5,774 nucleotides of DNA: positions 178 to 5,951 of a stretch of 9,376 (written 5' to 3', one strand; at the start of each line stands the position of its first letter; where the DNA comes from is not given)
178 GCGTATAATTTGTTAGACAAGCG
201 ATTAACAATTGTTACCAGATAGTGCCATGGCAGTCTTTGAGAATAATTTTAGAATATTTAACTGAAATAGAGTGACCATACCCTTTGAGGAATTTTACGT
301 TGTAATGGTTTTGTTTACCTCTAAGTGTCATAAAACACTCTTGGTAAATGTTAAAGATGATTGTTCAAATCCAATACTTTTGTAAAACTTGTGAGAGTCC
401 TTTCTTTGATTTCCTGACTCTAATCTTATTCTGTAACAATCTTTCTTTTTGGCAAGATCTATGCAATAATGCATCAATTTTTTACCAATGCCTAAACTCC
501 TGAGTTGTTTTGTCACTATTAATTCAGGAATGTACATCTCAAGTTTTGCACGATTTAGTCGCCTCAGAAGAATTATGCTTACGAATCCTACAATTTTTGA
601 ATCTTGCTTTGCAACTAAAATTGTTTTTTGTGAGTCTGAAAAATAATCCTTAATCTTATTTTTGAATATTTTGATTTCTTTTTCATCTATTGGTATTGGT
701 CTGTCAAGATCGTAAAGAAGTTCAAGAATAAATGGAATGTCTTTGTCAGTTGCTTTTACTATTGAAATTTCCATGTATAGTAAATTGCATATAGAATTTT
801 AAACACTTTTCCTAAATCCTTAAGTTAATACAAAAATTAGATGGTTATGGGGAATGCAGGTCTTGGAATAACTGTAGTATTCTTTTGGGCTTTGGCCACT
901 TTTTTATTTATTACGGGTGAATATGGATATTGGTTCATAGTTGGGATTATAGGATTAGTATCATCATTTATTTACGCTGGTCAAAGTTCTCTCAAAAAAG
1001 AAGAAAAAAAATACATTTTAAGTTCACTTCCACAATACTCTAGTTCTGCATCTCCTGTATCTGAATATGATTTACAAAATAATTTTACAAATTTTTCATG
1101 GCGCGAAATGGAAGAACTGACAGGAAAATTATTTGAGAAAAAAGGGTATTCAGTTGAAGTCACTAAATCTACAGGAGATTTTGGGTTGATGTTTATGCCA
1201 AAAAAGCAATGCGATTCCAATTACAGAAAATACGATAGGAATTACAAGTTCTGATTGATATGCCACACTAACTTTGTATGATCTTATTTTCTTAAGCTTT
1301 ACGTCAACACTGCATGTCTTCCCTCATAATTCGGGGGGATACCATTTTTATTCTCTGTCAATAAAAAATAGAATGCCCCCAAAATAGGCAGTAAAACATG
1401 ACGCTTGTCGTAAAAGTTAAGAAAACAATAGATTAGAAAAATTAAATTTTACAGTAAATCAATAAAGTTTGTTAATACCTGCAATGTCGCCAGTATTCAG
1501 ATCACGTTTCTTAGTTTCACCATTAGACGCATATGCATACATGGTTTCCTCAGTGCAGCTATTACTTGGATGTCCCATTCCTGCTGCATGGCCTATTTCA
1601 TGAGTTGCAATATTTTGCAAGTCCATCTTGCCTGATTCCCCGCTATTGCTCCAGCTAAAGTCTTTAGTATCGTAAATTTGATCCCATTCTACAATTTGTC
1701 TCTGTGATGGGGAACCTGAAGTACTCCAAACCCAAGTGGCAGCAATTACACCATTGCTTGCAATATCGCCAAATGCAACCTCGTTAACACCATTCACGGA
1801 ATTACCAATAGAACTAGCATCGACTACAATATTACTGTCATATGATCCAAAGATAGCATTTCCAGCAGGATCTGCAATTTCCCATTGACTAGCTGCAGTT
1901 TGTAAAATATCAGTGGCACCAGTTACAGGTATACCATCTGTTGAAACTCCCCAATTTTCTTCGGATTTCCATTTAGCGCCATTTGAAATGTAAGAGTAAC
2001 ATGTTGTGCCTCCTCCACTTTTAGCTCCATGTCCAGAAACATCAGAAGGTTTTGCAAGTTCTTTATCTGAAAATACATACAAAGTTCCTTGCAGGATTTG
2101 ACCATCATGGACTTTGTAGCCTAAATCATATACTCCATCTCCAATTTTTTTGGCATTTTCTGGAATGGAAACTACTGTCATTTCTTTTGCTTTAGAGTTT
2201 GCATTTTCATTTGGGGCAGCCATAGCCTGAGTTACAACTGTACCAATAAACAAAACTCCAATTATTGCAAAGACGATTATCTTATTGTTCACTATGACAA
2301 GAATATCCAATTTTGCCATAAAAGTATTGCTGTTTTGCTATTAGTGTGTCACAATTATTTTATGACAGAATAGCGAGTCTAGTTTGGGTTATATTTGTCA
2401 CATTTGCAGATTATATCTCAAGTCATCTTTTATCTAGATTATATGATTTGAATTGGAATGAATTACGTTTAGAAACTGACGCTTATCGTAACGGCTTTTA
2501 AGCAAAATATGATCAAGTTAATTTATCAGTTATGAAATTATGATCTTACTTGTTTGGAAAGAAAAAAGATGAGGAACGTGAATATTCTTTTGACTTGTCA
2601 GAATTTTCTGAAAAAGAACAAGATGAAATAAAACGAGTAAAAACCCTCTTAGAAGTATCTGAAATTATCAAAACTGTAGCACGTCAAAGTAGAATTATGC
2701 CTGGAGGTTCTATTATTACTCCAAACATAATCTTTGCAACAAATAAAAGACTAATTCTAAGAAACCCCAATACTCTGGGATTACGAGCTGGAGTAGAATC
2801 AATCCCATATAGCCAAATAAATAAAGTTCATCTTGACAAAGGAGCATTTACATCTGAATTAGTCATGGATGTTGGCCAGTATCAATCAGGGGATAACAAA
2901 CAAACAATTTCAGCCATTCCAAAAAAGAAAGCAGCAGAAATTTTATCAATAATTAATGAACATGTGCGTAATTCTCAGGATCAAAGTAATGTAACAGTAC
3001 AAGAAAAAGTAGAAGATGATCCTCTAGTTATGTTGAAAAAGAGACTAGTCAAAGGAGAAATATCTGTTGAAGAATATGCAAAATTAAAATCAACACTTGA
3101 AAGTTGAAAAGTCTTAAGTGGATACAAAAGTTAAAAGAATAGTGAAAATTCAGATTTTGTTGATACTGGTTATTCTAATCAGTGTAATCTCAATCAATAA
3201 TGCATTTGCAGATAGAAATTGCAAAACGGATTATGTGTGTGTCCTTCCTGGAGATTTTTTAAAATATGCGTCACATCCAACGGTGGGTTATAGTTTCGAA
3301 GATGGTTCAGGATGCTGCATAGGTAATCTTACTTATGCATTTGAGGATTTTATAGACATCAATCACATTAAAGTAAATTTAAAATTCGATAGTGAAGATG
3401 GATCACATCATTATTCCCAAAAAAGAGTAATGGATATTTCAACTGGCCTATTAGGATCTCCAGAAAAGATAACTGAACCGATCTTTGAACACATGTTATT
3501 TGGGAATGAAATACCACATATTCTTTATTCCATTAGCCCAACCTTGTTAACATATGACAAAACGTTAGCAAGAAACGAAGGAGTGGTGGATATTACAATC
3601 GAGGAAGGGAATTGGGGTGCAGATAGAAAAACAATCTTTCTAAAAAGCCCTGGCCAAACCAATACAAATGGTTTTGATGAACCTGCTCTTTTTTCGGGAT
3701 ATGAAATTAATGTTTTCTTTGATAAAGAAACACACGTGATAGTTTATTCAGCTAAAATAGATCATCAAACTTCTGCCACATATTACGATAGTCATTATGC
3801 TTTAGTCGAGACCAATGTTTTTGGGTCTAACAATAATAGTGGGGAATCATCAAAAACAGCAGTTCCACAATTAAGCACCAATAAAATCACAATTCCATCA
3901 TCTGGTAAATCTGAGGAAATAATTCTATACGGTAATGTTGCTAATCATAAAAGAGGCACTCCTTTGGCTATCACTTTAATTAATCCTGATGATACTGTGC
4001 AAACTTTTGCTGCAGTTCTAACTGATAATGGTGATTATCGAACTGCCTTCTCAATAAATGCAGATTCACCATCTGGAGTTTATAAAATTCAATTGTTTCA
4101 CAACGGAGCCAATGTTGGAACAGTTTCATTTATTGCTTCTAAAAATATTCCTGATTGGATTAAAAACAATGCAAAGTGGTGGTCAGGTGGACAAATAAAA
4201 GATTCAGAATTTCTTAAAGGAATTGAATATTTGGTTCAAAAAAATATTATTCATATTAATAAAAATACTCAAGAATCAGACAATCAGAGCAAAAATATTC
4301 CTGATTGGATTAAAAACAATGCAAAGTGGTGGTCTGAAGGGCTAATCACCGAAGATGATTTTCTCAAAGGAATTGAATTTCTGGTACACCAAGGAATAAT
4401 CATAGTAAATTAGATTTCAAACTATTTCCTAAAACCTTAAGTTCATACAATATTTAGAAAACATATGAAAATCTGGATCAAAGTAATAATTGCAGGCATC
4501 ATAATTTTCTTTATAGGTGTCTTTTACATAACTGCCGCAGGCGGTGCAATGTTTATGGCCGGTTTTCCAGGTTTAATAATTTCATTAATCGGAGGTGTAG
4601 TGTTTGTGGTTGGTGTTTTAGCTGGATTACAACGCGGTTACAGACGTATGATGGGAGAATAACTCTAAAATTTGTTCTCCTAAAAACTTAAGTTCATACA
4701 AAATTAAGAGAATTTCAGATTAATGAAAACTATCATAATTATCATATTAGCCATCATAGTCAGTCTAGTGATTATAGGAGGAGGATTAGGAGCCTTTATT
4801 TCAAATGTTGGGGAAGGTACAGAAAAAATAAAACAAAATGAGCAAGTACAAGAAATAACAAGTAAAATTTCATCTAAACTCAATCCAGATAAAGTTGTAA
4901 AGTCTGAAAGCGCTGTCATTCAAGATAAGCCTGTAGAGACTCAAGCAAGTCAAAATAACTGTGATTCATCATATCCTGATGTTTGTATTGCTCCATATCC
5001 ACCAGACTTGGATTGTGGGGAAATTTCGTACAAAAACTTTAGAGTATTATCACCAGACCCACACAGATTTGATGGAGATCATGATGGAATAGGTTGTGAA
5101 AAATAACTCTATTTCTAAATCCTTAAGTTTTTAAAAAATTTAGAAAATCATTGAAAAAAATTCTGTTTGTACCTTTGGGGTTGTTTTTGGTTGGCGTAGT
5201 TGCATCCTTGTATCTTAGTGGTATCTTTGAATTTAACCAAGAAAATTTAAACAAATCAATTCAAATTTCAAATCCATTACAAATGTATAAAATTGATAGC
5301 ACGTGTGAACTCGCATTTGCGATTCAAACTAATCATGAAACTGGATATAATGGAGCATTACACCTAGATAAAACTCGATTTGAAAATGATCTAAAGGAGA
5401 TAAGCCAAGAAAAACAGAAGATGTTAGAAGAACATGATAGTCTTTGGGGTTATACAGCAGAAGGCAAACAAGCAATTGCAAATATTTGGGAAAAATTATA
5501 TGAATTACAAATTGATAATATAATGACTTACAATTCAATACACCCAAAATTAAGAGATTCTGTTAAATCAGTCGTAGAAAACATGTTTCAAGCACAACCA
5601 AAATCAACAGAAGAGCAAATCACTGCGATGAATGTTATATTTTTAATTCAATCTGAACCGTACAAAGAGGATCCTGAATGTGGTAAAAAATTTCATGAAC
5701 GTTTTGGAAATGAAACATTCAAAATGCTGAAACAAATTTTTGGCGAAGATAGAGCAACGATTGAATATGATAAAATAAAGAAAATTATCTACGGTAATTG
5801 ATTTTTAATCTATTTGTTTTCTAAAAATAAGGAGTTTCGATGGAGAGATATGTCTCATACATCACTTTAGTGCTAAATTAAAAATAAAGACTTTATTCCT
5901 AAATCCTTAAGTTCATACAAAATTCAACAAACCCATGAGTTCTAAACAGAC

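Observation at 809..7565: One conserved ~40-nt BRE/TATA-to-start cassette precedes eight consecutive + strand genes at fixed spacing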

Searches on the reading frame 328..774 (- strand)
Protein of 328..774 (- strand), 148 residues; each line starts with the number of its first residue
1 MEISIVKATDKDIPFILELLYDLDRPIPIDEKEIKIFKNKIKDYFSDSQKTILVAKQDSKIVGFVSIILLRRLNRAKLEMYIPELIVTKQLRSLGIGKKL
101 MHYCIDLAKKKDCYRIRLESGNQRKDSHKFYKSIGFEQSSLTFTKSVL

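Call 7: search_protein_families(library=pfam, proteins=[window:328-774:-], max_evalue=0.01)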
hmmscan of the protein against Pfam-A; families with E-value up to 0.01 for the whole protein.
window:328-774:- (148 aa): 4 families
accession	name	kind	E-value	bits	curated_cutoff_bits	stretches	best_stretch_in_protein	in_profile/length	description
PF00583.31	Acetyltransf_1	-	3.5e-18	66.4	20.7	1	19-136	3-116/116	Acetyltransferase (GNAT) family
PF13673.13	Acetyltransf_10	-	3.6e-14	53.3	23.6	1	38-144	19-115/128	Acetyltransferase (GNAT) domain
PF13508.13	Acetyltransf_7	-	3.7e-13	50.1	27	1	50-138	3-84/84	Acetyltransferase (GNAT) domain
PF13420.13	Acetyltransf_4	-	9.8e-05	22.9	24.3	1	30-137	30-135/155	Acetyltransferase (GNAT) domain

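Call 12: find_encoding_contigs(protein=window:328-774:-, flank=10000, max_places=6)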
Protein window:328-774:- (148 aa): 2 contigs read that carry it; 1 place shown.
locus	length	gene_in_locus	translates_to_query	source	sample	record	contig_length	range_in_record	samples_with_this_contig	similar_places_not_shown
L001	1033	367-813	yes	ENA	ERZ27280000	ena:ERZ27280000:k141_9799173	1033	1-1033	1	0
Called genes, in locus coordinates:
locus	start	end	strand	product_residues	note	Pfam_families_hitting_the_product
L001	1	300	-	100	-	?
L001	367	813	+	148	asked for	PF00583:Acetyltransf_1, PF13673:Acetyltransf_10, PF13508:Acetyltransf_7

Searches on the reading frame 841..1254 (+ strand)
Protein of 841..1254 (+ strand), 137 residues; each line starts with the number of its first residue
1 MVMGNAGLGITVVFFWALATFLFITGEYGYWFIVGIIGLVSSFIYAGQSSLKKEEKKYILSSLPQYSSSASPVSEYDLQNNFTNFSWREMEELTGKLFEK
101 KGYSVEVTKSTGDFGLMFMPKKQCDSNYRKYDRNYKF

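Call 7: search_protein_families(library=pfam, proteins=[window:841-1254:+], max_evalue=0.01)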
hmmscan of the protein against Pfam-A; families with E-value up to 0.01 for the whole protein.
window:841-1254:+ (137 aa): 1 family
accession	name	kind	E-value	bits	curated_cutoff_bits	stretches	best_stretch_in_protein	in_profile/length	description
PF04471.18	Mrr_cat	-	2.2e-05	25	21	1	84-116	3-36/115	Restriction endonuclease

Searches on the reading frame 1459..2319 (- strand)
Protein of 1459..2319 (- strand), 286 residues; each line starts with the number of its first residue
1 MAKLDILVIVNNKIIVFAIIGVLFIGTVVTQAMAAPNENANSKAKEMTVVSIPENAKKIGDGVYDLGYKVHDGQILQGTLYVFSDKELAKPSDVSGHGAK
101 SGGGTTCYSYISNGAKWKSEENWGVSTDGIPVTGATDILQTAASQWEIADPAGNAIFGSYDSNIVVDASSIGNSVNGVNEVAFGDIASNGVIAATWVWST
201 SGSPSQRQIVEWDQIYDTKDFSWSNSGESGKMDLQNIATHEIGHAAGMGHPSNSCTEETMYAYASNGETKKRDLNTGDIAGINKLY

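Call 7: search_protein_families(library=pfam, proteins=[window:1459-2319:-], max_evalue=0.01)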
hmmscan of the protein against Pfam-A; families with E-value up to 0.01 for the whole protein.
window:1459-2319:- (286 aa): 3 families
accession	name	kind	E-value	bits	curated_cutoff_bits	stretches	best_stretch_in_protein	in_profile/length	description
PF00413.30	Peptidase_M10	-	7e-11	42.7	24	1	219-286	92-158/159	Matrixin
PF10462.15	Peptidase_M66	-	0.00021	20.8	20.6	1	226-265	183-224/306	Peptidase M66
PF13688.12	Reprolysin_5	-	0.0095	16.6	27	0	187-256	103-163/196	Metallo-peptidase family M12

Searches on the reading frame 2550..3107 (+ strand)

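Call 7: search_protein_families(library=pfam, proteins=[window:2550-3107:+], max_evalue=0.01)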
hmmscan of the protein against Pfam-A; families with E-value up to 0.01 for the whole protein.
window:2550-3107:+ (185 aa): 3 families
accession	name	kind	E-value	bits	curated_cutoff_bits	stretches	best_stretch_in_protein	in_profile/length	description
PF14470.12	bPH_3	-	2.5e-11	44.3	23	1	38-137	5-95/95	Bacterial PH domain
PF09851.14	SHOCT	-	0.00011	22.2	27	1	157-183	1-27/28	Short C-terminal domain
PF08000.17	bPH_1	-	0.00085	19.7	27.7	1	58-98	41-81/122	Bacterial PH domain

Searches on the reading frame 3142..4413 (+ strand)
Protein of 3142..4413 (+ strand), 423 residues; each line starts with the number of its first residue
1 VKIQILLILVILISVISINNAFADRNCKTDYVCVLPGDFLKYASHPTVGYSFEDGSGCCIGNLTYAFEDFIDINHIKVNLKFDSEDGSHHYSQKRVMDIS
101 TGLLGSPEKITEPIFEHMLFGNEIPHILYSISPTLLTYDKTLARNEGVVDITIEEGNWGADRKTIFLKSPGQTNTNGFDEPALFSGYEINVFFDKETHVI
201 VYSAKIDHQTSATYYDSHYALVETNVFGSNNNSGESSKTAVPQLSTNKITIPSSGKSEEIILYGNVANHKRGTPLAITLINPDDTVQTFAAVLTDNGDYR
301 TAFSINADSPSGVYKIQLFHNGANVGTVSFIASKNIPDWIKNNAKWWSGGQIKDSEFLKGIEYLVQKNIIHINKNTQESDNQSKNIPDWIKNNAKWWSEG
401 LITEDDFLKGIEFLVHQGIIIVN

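Call 7: search_protein_families(library=pfam, proteins=[window:3142-4413:+], max_evalue=0.01)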
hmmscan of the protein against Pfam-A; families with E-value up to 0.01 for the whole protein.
window:3142-4413:+ (423 aa): 1 family
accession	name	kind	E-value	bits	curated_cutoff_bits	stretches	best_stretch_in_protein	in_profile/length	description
PF01835.25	MG2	-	0.00053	20.7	32.8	1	265-327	26-91/96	MG2 domain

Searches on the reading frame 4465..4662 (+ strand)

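Call 7: search_protein_families(library=pfam, proteins=[window:4465-4662:+], max_evalue=0.01)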
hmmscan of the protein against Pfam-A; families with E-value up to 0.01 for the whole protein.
window:4465-4662:+ (65 aa): 1 family
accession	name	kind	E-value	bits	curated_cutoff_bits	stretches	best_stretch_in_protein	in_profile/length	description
PF24709.1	DUF7670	-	0.0016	19.2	29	1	3-57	9-64/118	Domain of unknown function (DUF7670)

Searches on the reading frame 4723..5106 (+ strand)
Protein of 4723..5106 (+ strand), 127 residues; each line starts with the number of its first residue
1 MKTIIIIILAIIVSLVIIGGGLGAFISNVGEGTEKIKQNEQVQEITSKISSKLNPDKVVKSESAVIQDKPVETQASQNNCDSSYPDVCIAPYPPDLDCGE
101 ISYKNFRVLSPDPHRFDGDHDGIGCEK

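Call 7: search_protein_families(library=pfam, proteins=[window:4723-5106:+], max_evalue=0.01)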
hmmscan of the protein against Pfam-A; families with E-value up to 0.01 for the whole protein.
window:4723-5106:+ (127 aa): 2 families
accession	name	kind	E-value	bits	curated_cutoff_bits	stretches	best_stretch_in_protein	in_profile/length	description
PF05901.16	Excalibur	-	0.00022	21.9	22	1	107-126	23-36/36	Excalibur calcium-binding domain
PF09521.16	RE_NgoPII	-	0.00055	19.6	25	1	20-86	33-103/262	NgoPII restriction endonuclease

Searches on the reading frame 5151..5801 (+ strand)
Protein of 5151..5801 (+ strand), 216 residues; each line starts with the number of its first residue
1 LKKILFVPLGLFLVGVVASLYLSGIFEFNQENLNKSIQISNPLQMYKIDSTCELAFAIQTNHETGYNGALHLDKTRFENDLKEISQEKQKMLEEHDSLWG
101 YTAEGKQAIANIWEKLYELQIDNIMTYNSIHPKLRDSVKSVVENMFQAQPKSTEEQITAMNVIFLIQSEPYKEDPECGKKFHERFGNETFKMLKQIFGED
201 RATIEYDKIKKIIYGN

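Call 7: search_protein_families(library=pfam, proteins=[window:5151-5801:+], max_evalue=0.01)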
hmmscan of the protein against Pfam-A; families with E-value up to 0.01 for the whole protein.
window:5151-5801:+ (216 aa): 0 families

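Call 87: search_protein_families(library=phrogs, proteins=[window:5151-5798:+], max_evalue=0.001)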
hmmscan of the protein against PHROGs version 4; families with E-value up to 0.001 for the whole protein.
window:5151-5798:+ (216 aa): 0 families
